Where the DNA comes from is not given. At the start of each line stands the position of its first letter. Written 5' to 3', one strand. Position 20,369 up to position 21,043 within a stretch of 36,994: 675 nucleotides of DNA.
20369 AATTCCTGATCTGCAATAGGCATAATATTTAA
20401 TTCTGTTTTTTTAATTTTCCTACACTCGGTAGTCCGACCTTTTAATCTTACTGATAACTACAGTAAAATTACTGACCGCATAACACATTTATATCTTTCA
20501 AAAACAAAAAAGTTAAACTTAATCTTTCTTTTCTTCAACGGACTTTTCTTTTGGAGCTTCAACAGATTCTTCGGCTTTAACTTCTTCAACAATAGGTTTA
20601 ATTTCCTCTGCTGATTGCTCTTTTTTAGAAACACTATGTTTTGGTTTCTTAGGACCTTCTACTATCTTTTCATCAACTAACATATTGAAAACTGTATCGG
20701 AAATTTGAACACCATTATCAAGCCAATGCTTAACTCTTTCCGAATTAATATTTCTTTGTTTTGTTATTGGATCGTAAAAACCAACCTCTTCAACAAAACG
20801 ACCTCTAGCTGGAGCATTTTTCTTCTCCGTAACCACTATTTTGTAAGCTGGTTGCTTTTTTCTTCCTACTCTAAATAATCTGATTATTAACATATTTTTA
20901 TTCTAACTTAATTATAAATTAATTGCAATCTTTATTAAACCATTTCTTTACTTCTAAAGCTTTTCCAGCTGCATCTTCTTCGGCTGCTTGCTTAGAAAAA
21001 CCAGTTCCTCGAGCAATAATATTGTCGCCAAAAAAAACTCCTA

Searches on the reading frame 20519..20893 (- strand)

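Call 75: search_protein_families(library=pfam, proteins=[window:20519-20893:-], max_evalue=0.0001)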
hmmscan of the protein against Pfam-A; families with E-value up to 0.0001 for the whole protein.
window:20519-20893:- (124 aa): 1 family
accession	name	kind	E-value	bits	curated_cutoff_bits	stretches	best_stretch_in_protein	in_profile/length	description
PF00886.24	Ribosomal_S16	-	8.4e-19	67.7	27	1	8-65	1-62/62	Ribosomal protein S16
